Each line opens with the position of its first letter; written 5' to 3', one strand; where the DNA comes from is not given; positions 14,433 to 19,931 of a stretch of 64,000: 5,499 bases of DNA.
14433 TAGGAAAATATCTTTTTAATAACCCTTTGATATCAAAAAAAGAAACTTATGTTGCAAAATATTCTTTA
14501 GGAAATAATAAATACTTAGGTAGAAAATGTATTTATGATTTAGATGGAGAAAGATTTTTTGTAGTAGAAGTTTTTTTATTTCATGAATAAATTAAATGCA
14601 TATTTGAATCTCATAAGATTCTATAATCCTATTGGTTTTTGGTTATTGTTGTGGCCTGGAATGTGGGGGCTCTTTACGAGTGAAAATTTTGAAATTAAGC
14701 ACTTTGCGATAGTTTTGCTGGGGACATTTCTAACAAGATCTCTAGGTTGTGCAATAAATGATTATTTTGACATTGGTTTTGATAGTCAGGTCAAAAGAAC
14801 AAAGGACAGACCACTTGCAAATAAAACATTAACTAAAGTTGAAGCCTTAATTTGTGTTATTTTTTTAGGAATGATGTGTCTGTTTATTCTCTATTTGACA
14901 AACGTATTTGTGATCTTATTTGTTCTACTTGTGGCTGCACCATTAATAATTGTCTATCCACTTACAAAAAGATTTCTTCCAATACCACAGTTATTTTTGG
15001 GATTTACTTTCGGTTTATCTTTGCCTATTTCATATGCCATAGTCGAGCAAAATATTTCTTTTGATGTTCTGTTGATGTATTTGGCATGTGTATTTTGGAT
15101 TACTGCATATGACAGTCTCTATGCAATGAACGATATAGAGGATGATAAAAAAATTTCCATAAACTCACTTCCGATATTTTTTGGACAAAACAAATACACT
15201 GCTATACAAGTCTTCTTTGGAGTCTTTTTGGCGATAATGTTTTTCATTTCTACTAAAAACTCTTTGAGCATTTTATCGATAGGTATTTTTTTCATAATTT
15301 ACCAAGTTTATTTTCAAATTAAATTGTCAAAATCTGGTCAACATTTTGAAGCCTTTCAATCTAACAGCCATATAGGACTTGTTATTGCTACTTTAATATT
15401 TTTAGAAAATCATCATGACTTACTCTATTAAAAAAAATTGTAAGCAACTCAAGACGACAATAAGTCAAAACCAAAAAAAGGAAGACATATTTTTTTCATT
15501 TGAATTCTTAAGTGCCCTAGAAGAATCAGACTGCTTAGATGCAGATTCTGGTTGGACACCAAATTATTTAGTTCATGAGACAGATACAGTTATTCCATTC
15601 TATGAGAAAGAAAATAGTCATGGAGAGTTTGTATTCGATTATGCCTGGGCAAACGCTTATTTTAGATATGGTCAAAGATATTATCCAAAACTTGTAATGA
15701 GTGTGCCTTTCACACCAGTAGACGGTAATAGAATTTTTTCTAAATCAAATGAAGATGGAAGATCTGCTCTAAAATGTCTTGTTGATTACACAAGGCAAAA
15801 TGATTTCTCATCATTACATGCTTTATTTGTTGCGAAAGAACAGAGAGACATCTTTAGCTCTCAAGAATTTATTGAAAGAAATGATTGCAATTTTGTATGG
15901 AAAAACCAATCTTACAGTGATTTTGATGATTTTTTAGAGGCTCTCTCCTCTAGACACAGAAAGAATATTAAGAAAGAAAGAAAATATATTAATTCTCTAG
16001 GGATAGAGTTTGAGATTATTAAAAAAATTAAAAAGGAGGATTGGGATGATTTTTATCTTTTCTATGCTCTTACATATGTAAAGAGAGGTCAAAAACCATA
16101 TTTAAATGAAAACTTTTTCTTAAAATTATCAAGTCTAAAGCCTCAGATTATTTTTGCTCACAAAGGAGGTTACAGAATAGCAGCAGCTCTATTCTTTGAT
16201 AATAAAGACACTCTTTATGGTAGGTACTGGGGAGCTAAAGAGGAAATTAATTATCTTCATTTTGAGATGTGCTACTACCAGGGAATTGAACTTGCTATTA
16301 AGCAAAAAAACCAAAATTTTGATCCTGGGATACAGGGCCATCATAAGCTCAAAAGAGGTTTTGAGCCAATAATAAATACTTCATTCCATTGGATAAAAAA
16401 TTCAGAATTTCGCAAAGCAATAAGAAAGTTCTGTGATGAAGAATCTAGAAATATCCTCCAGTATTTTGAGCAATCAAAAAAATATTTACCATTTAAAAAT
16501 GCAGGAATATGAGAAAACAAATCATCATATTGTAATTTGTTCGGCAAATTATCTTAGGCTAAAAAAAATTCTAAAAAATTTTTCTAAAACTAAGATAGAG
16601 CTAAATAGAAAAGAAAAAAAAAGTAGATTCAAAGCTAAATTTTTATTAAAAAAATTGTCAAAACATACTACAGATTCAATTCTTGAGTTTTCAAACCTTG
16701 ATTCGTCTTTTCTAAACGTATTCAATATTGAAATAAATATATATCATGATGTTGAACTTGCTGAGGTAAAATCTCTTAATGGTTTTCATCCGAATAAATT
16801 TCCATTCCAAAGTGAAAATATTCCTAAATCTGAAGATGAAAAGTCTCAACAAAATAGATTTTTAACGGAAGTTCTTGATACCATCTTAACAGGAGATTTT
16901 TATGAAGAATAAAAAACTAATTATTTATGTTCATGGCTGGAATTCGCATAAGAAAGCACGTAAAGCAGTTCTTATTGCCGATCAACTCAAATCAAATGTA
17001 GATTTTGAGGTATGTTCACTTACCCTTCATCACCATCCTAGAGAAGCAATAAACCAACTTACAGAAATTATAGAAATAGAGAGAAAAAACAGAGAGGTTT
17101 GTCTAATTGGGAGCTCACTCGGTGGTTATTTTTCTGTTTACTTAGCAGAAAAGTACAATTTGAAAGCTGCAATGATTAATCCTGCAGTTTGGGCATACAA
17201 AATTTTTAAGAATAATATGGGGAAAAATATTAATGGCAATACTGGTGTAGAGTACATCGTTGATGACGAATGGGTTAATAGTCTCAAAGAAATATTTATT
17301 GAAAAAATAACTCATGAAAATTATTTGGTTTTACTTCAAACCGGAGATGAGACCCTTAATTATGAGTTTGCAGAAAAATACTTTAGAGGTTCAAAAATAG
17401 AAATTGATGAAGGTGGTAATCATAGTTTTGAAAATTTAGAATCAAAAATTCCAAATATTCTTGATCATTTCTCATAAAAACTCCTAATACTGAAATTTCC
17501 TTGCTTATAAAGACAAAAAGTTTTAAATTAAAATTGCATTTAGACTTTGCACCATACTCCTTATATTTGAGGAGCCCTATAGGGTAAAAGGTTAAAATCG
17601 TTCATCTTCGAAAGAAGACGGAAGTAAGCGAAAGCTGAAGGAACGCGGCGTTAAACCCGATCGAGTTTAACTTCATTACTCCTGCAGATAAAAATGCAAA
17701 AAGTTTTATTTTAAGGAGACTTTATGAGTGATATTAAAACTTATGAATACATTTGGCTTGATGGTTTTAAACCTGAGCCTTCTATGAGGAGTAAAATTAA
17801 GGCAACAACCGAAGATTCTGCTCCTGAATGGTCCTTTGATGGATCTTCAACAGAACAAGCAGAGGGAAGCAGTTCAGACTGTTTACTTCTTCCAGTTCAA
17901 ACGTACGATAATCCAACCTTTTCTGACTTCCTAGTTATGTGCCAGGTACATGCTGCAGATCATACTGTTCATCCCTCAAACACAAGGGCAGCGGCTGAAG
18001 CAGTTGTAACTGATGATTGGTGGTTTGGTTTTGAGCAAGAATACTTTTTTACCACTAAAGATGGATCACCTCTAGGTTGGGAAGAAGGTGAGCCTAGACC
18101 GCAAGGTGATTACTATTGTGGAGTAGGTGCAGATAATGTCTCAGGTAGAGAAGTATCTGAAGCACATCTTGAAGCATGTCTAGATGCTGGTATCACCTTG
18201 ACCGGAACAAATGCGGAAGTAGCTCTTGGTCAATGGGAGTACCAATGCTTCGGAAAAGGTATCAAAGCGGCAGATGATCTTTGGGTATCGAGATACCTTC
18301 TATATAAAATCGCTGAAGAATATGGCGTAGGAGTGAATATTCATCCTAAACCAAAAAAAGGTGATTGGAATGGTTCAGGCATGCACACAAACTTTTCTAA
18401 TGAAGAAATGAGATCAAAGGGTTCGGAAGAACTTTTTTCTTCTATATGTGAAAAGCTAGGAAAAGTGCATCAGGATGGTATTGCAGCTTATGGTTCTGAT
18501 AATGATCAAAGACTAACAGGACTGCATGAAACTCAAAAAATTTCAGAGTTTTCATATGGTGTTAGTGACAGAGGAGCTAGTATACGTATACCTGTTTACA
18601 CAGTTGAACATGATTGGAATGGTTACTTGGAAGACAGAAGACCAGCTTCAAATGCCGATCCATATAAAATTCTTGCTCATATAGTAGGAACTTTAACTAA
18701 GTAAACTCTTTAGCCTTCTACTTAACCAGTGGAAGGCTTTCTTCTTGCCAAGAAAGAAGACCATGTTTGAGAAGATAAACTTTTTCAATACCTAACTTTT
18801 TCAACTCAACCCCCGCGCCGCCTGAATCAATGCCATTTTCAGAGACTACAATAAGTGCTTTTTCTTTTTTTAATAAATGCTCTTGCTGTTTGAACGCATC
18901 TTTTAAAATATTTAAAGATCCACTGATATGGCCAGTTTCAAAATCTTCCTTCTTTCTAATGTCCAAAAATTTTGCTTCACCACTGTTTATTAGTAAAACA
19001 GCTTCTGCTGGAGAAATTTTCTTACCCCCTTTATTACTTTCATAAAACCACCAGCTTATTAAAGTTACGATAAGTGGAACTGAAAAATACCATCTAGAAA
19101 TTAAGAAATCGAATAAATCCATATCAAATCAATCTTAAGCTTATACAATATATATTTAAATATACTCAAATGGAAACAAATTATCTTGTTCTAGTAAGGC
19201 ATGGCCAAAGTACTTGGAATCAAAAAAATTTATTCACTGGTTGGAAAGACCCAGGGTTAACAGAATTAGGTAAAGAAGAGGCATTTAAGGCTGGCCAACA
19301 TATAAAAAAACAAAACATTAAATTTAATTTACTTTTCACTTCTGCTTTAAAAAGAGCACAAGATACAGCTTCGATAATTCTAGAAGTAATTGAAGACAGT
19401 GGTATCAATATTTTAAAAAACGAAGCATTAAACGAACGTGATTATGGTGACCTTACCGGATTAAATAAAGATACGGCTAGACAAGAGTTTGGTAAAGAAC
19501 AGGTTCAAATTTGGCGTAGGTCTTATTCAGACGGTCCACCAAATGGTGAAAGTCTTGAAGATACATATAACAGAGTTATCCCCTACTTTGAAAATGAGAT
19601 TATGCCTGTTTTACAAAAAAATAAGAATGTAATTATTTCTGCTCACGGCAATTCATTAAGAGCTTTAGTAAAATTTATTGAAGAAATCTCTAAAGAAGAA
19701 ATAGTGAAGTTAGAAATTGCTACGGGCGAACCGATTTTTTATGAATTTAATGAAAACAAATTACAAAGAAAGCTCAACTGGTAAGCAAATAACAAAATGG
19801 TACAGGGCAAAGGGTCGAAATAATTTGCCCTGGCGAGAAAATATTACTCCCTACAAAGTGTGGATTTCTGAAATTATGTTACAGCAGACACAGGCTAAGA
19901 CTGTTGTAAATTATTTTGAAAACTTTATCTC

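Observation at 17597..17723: Glutamine riboswitch (glnA RNA motif) in the leader of a type II glutamine synthetase gene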

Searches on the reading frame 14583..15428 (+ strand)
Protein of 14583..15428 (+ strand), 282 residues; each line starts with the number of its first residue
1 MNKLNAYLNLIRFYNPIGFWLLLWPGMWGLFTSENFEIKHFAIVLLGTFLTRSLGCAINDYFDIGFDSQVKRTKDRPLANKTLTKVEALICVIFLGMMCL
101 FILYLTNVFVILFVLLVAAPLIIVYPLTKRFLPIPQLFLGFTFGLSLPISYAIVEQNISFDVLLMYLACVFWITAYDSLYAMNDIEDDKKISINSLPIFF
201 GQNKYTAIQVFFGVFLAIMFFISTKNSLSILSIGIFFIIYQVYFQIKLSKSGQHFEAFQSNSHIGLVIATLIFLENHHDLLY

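Call 6: search_protein_families(library=ncbifam, proteins=[window:14583-15428:+])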
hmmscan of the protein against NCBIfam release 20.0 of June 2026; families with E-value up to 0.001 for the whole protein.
window:14583-15428:+ (282 aa): 21 families
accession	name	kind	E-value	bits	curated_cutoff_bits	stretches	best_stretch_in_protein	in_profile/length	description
TIGR01474.1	ubiA_proteo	equivalog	8.7e-70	235.4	275.45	1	4-275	1-280/282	4-hydroxybenzoate octaprenyltransferase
NF009514.0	PRK12873.1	equivalog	3.3e-41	141.6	246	1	2-248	8-260/297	4-hydroxybenzoate polyprenyltransferase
TIGR01475.1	ubiA_other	subfamily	4.7e-27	95.2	180.8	1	3-273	1-277/282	UbiA-like polyprenyltransferase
NF041585.1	MqnP_Cj_Hp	exception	1.6e-23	83.6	375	1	33-275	34-280/281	menaquinone biosynthesis prenyltransferase MqnP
NF009524.0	PRK12886.1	equivalog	1.3e-22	80.5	387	1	3-275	7-283/291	prenyltransferase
TIGR01473.1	cyoE_ctaB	equivalog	4.8e-22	79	210.3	1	21-246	17-241/281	heme o synthase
NF009515.0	PRK12874.1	equivalog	3.5e-21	75.8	392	1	33-276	41-288/291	4-hydroxybenzoate polyprenyltransferase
NF009526.0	PRK12888.1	equivalog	1.6e-20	73.8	364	1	33-248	46-262/301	4-hydroxybenzoate octaprenyltransferase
NF009609.0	PRK13106.1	equivalog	1.1e-18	67.7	349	1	28-274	36-293/301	prenyltransferase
NF009523.0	PRK12884.1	equivalog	1.5e-18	67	269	1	2-274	2-274/279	prenyltransferase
NF041584.1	MqnP_SCO4491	exception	5.8e-18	65.6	420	1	34-268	35-274/285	menaquinone biosynthesis prenyltransferase MqnP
NF041586.1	MqnP_DT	exception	1.2e-17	64.5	430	1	6-217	2-213/277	menaquinone biosynthesis prenyltransferase MqnP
NF009522.0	PRK12883.1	equivalog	7.1e-17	61.8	353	1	37-274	35-271/279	geranylgeranylglycerol-phosphate geranylgeranyltransferase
NF003348.0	PRK04375.1-1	equivalog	1e-16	61.2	285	1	30-242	28-238/292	heme o synthase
NF009517.0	PRK12876.1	equivalog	5.9e-16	58.7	419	1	36-267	41-287/300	prenyltransferase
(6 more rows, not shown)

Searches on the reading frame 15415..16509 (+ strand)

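Call 6: search_protein_families(library=ncbifam, proteins=[window:15415-16509:+])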
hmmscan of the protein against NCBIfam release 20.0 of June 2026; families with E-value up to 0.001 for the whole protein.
window:15415-16509:+ (365 aa): 0 families

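Call 7: search_protein_families(library=pfam, proteins=[window:15415-16509:+])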
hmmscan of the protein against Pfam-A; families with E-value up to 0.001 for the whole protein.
window:15415-16509:+ (365 aa): 2 families
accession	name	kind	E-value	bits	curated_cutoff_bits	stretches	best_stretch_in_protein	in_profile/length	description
PF04339.18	FemAB_like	-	4.5e-119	398.3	27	1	21-362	15-369/369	Peptidogalycan biosysnthesis/recognition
PF13480.13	Acetyltransf_6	-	0.00017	22.2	22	1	179-306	1-136/143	Acetyltransferase (GNAT) domain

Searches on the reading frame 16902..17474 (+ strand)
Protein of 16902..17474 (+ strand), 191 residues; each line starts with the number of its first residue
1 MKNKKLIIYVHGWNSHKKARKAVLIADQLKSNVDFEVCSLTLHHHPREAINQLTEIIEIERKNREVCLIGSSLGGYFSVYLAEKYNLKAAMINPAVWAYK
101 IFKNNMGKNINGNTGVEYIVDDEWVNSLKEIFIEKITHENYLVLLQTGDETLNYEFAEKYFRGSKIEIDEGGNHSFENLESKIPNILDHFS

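Call 6: search_protein_families(library=ncbifam, proteins=[window:16902-17474:+])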
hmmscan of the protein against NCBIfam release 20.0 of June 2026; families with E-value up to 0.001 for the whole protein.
window:16902-17474:+ (191 aa): 2 families
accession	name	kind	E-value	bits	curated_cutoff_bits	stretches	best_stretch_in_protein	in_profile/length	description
NF008291.0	PRK11071.1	equivalog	2.8e-41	141.3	252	1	6-189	3-187/193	esterase YqiA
NF003431.1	PRK04940.1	equivalog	9.2e-09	35.7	240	1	6-186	1-173/180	alpha/beta hydrolase YcfP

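Call 7: search_protein_families(library=pfam, proteins=[window:16902-17474:+])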
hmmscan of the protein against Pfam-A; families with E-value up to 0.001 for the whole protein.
window:16902-17474:+ (191 aa): 1 family
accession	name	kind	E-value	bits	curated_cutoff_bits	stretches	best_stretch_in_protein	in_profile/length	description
PF05728.18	UPF0227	-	6e-38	131.1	21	1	7-189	2-185/187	Uncharacterised protein family (UPF0227)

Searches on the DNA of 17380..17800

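Call 53: search_rna_families(source=window, start=17380, end=17800, threshold=evalue, max_evalue=10)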
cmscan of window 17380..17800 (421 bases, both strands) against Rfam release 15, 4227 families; matches with E-value up to 10: 9.
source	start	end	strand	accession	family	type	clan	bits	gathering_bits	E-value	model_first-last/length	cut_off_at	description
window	17597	17649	+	RF01739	Glutamine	Cis-reg; riboswitch;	-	69.6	35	1.4e-15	1-53/53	no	Glutamine riboswitch aptamer (glnA leader)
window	17439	17499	-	RF04181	rteR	Gene; sRNA;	-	21.1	72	0.73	1-84/84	no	rteR sRNA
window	17415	17472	+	RF03623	mir-1252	Gene; miRNA;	-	17.6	70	3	1-65/65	no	mir-1252 microRNA precursor family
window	17753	17800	+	RF00049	SNORD36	Gene; snRNA; snoRNA; CD-box;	CL00051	16.4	30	7.9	1-54/77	3'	Small nucleolar RNA SNORD36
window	17401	17471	+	RF00344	snoZ267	Gene; snRNA; snoRNA; CD-box;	-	15.3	43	4.7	1-73/73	no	Small nucleolar RNA Z267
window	17596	17620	+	RF01704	Glutamine-II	Cis-reg; riboswitch;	-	14.8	33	0.3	1-60/60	no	Glutamine-II riboswitch aptamer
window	17521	17622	+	RF01486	rli62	Cis-reg;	-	14.8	83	3.5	1-135/135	no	Listeria sRNA rli62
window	17470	17612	-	RF01235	snR68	Gene; snRNA; snoRNA; CD-box;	CL00079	14.7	80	8.7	1-137/137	no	Small nucleolar RNA snR68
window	17659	17741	+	RF02698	Avalong_thermometer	Cis-reg; thermoregulator;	-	14.6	154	4.3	1-131/131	no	Avalong 5' UTR thermometer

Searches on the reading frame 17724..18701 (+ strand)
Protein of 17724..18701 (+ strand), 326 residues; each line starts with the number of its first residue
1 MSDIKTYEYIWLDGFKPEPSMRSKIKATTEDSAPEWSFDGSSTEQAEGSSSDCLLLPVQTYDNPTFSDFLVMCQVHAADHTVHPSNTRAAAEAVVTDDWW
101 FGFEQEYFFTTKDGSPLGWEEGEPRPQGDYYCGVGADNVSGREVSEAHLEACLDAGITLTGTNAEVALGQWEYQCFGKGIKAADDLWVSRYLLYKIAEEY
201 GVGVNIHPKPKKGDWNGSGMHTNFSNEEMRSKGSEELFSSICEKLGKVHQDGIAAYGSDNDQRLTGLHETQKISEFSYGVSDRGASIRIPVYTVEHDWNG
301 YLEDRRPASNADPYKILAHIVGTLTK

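Call 6: search_protein_families(library=ncbifam, proteins=[window:17724-18701:+])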
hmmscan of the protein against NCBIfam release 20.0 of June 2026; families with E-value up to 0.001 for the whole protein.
window:17724-18701:+ (326 aa): 5 families
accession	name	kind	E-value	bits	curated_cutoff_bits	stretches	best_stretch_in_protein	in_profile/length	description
NF041605.1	gln_syn_GlnII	equivalog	5.2e-114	380.8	500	1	7-324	5-328/333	glutamine synthetase GlnII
TIGR00653.1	GlnA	equivalog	7.7e-14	51.2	429.15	1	147-320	189-369/462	type I glutamate--ammonia ligase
NF045547.1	GGputSyn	equivalog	4.3e-10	38.9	650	1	70-316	93-348/438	gamma-glutamylputrescine synthetase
TIGR03105.1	gln_synth_III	equivalog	7.7e-10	37.9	469.6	1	136-239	151-251/435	type III glutamate--ammonia ligase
NF007006.0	PRK09469.1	equivalog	3.2e-09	35.9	845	1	154-319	202-374/469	glutamate--ammonia ligase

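Call 7: search_protein_families(library=pfam, proteins=[window:17724-18701:+])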
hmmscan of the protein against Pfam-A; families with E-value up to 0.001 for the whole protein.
window:17724-18701:+ (326 aa): 2 families
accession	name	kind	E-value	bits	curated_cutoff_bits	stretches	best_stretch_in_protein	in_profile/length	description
PF00120.29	Gln-synt_C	-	1.7e-16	60.7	24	1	100-225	23-155/344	Glutamine synthetase, catalytic domain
PF03951.24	Gln-synt_N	-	5.2e-10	39.2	33.4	1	4-76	2-80/82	Glutamine synthetase, beta-Grasp domain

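Call 8: find_related_loci(query=window:17724-18701:+, collection=genome_contigs, flank=3000)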
Query window:17724-18701:+ (326 aa) in genome_contigs; peptide patterns used: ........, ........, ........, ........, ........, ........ (x = any residue, [..] = any of these).
559 stretches matched a pattern; 549 encode a relative of the query (tblastn E <= 1e-3); the best 80 are kept; 80 distinct loci.
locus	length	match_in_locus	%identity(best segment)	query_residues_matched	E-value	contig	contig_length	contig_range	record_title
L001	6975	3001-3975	98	1-325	0e+0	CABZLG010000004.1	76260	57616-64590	MAG: uncultured SAR86 cluster bacterium isolate AG-337-J15 genome assembly, contig: AG-337-J15_NODE_4, whole genome shot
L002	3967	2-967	98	5-326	0e+0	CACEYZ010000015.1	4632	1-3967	uncultured SAR86 cluster bacterium isolate AG-907-K13 genome assembly, contig: AG-907-K13_NODE_15, whole genome shotgun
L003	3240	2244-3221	90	1-326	0e+0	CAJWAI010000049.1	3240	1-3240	MAG TPA_asm: uncultured Gammaproteobacteria bacterium isolate ERR599079_bin.33_MetaBAT_v2.12.1_MAG genome assembly, cont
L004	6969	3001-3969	90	1-323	0e+0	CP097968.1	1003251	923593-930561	SAR86 cluster bacterium isolate TMED112-A1 chromosome, complete genome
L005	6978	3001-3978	89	1-326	0e+0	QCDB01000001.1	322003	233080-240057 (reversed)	SAR86 cluster bacterium AG-349-I13 Ga0172196_101, whole genome shotgun sequence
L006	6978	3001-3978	89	1-326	0e+0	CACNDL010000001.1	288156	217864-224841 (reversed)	MAG: uncultured SAR86 cluster bacterium isolate AG-892-M20 genome assembly, contig: AG-892-M20_NODE_1, whole genome shot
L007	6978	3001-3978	89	1-326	0e+0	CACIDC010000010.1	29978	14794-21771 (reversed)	uncultured SAR86 cluster bacterium isolate AG-912-P10 genome assembly, contig: AG-912-P10_NODE_10, whole genome shotgun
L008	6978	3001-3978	89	1-326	0e+0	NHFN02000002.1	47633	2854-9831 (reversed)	MAG: Gammaproteobacteria bacterium TMED112 MHASMcontig_476285, whole genome shotgun sequence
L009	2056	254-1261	85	1-326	0e+0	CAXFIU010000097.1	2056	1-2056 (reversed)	MAG TPA_asm: uncultured Candidatus Poseidoniales archaeon isolate ERR599081_maxbin2_15 genome assembly, contig: ERZ84128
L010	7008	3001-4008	84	1-326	0e+0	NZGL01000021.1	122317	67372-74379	MAG: Gammaproteobacteria bacterium isolate MED685 90455, whole genome shotgun sequence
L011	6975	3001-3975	82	1-325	0e+0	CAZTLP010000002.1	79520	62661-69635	MAG TPA_asm: uncultured Gammaproteobacteria bacterium isolate SRP260945_co1_509 genome assembly, contig: NODE_288_length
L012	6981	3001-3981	84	1-326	0e+0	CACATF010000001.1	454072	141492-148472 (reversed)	uncultured SAR86 cluster bacterium isolate AG-898-K03 genome assembly, contig: AG-898-K03_NODE_1, whole genome shotgun s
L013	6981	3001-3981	84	1-326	0e+0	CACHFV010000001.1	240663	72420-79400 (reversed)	uncultured SAR86 cluster bacterium isolate AG-911-K08 genome assembly, contig: AG-911-K08_NODE_1, whole genome shotgun s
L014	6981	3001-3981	84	1-326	0e+0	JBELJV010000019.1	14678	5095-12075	MAG: Gammaproteobacteria bacterium isolate REMEI136_ass_metaspades_bin.94 NODE_4239_length_14678_cov_257.857758, whole g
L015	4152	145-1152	82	1-326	0e+0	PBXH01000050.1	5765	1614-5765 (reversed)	MAG: Gammaproteobacteria bacterium isolate RS582 TaraRedSea_contig_450996, whole genome shotgun sequence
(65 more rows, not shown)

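Call 64: search_solved_structures(query=window:17724-18701:+, max_evalue=1e-10)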
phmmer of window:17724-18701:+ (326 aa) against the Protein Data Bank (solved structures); distinct sequences matched with E-value up to 1e-10: 16.
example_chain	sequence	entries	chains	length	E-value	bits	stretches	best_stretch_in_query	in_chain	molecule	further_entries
4bax_A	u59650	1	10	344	1.3e-95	323.6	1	8-323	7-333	GLUTAMINE SYNTHETASE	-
3fky_A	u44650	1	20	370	2.2e-87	296.6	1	8-318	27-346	Glutamine synthetase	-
7cpr_A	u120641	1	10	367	4.3e-87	295.7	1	7-324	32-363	Glutamine synthetase 2 cytoplasmic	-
7v4i_J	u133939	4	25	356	3.4e-85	289.4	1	7-323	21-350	Glutamine synthetase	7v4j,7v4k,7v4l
4is4_A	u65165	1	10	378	6.4e-85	288.5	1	7-322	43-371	Glutamine synthetase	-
7v4h_J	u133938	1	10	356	7.7e-85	288.2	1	7-323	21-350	Glutamine synthetase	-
2d3a_A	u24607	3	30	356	2.3e-84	286.7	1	7-322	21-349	glutamine synthetase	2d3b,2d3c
2uu7_A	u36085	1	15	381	5.1e-84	285.6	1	9-323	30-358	GLUTAMINE SYNTHETASE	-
8xlj_A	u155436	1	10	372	7.5e-84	285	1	8-323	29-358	Glutamine synthetase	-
9c28_A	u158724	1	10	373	7.6e-84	285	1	8-323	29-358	Glutamine synthetase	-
7u5n_A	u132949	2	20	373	1.2e-83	284.4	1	8-322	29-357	Glutamine synthetase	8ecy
7evt_A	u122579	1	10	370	1.2e-83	284.4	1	9-323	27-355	Glutamine synthetase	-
8dnu_A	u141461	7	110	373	1.2e-83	284.4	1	9-323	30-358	Glutamine synthetase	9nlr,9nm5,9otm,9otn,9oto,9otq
2ojw_A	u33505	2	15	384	1.3e-83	284.2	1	9-323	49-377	Glutamine synthetase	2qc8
9otp_A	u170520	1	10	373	2.2e-83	283.4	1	9-323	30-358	Glutamine synthetase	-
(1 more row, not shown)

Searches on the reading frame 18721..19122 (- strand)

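Call 6: search_protein_families(library=ncbifam, proteins=[window:18721-19122:-])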
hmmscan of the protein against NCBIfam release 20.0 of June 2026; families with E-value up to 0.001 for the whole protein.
window:18721-19122:- (134 aa): 7 families
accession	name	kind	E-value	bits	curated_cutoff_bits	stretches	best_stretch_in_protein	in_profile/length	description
NF006444.0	PRK08762.1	equivalog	4.8e-11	41.9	449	1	33-133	14-115/387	molybdopterin-synthase adenylyltransferase MoeB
NF001195.0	PRK00162.1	equivalog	3.4e-10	40.2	102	1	34-131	5-102/108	thiosulfate sulfurtransferase GlpE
NF045521.1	rhoda_near_glyco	subfamily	2.6e-09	37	145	1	48-133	30-116/144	rhodanese homology domain-containing protein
NF005902.0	PRK07878.1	equivalog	7.3e-07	28.4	647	1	33-127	286-383/392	adenylyltransferase/sulfurtransferase MoeZ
NF041203.1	rhodanese_LYCAU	equivalog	9.5e-07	28.5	115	1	34-132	21-123/126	rhodanese-related (seleno)protein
NF001133.1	PRK00142.1-1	equivalog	1.4e-06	28.1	170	1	20-128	92-206/229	oxygen-dependent tRNA uridine(34) hydroxylase TrhO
NF002397.0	PRK01415.1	equivalog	0.0003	20.7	280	1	36-128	114-212/247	hypothetical protein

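Call 7: search_protein_families(library=pfam, proteins=[window:18721-19122:-])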
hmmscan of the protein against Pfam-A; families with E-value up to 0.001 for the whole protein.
window:18721-19122:- (134 aa): 1 family
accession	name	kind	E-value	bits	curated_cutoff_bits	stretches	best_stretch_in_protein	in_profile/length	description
PF00581.25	Rhodanese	-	2.8e-15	57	22.2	1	37-128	1-102/102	Rhodanese-like domain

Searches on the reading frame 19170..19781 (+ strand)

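Call 6: search_protein_families(library=ncbifam, proteins=[window:19170-19781:+])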
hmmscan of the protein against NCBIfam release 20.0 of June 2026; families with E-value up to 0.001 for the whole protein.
window:19170-19781:+ (204 aa): 21 families
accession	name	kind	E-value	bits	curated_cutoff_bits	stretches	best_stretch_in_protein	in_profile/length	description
NF002339.0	PRK01295.1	equivalog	1.5e-85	285.8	316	1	4-196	3-195/206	2,3-bisphosphoglycerate-dependent phosphoglycerate mutase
TIGR01258.1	pgm_1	subfamily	3.1e-72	242.9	81.7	2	6-124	3-121/245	2,3-bisphosphoglycerate-dependent phosphoglycerate mutase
NF002217.0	PRK01112.1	equivalog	7.7e-72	241.3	320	2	78-201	100-223/228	2,3-bisphosphoglycerate-dependent phosphoglycerate mutase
NF010713.0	PRK14115.1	equivalog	1.6e-70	237.2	305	2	5-124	3-122/248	2,3-diphosphoglycerate-dependent phosphoglycerate mutase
NF010717.0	PRK14119.1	equivalog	5.1e-65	219.2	378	2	6-125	4-123/228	2,3-diphosphoglycerate-dependent phosphoglycerate mutase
NF010718.0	PRK14120.1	equivalog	6.6e-63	212.3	366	2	2-125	3-126/249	phosphoglyceromutase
NF010714.0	PRK14116.1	equivalog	3.9e-61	206.5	401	2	5-124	3-122/229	2,3-diphosphoglycerate-dependent phosphoglycerate mutase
NF010716.0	PRK14118.1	equivalog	3.3e-58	196.6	409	2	6-124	3-121/227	2,3-diphosphoglycerate-dependent phosphoglycerate mutase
NF010715.0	PRK14117.1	equivalog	3.2e-55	187.1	421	2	6-127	4-125/230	phosphoglycerate mutase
TIGR03162.1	ribazole_cobC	equivalog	5.4e-28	97.6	162.9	1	6-187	1-172/176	alpha-ribazole phosphatase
NF005567.0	PRK07238.1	equivalog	1.4e-22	80.5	326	1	5-183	179-350/378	bifunctional RNase H/acid phosphatase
NF045917.1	PhserinePhPspA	equivalog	3.6e-22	79.1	350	1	6-169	4-160/211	phosphoserine phosphatase PspA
NF038349.1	dPGM_arch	equivalog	1.3e-17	64.4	225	1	7-184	2-162/194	2,3-diphosphoglycerate-dependent phosphoglycerate mutase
NF011580.0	PRK15004.1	equivalog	1.2e-16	61.4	250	1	6-186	3-176/203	adenosylcobalamin/alpha-ribazole phosphatase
NF009993.0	PRK13462.1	equivalog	6.2e-16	58.7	226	1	3-183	5-171/203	acid phosphatase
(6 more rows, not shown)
